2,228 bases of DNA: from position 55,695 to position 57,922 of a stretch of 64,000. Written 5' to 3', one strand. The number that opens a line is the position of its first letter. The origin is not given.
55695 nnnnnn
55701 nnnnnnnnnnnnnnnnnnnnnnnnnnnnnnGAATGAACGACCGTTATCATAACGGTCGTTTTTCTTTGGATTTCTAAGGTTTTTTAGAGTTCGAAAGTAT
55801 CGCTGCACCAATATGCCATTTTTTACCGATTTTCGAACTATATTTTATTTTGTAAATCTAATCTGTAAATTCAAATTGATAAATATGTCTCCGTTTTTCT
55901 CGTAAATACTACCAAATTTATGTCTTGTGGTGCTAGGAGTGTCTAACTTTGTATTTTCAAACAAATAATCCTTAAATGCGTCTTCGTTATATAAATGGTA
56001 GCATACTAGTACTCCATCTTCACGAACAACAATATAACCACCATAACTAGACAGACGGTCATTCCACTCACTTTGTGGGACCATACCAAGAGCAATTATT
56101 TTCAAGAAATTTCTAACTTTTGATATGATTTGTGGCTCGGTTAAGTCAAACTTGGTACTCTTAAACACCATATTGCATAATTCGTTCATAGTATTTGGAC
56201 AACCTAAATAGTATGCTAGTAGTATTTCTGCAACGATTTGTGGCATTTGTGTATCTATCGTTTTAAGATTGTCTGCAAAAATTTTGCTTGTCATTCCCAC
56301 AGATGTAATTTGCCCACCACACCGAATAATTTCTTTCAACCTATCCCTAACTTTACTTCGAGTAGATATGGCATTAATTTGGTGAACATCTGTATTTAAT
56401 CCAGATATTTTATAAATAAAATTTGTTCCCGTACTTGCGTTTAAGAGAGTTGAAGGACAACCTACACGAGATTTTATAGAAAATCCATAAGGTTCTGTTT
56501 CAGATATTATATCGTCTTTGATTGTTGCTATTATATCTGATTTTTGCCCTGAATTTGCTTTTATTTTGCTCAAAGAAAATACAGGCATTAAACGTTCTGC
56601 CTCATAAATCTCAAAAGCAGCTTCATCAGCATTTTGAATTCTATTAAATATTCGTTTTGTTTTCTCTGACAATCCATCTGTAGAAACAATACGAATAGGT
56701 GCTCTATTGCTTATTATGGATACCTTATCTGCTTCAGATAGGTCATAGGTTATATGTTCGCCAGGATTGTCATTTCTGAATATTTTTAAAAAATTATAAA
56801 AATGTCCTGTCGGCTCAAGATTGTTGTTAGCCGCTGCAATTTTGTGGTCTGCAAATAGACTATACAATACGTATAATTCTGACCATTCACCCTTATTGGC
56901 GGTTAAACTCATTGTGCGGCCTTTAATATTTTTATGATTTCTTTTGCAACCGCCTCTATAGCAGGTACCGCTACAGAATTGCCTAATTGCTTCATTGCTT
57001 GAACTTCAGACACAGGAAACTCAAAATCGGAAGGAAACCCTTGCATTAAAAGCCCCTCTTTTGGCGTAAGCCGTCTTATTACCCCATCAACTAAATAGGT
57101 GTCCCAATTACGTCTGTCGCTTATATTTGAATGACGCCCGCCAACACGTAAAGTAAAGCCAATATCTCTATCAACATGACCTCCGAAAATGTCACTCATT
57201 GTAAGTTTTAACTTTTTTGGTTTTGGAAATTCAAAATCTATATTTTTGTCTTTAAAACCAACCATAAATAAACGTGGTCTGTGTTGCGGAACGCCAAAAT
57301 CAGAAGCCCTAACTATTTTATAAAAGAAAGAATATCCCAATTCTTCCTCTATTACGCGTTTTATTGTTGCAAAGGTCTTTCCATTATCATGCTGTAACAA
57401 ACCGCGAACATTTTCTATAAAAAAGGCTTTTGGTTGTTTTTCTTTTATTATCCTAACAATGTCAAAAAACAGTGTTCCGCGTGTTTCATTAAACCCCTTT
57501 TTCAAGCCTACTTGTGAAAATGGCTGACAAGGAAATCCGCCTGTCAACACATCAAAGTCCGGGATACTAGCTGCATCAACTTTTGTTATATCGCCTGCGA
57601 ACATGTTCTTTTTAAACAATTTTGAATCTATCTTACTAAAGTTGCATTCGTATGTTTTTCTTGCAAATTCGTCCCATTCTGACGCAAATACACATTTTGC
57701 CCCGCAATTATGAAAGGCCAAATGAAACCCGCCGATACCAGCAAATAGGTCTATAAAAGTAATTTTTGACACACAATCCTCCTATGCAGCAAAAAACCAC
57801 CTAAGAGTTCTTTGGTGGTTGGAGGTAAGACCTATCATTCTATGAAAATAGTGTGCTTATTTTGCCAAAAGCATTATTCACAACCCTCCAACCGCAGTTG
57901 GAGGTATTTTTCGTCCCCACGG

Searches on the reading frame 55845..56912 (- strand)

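Call 47: search_protein_families(library=pfam, proteins=[window:55845-56912:-], max_evalue=1)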
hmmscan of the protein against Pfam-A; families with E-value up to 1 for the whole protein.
window:55845-56912:- (355 aa): 1 family
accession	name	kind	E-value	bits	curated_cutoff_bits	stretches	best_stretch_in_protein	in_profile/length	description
PF09561.16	RE_HpaII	-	3.1e-97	326.5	25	1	6-353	1-359/359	HpaII restriction endonuclease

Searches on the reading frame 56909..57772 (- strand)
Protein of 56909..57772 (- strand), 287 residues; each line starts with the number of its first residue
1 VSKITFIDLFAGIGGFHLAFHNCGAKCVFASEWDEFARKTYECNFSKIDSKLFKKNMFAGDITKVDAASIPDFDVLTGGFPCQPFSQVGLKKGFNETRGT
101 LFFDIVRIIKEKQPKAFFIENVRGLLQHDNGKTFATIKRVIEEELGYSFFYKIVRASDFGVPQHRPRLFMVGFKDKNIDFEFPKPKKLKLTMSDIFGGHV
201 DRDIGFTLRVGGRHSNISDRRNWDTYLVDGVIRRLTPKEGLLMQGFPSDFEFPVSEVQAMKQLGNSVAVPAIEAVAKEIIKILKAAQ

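Call 47: search_protein_families(library=pfam, proteins=[window:56909-57772:-], max_evalue=1)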
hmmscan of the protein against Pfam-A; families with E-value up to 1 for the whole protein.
window:56909-57772:- (287 aa): 1 family
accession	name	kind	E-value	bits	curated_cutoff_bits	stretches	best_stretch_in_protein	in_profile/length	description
PF00145.23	DNA_methylase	-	1.2e-89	301.4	22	2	4-203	1-201/324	C-5 cytosine-specific DNA methylase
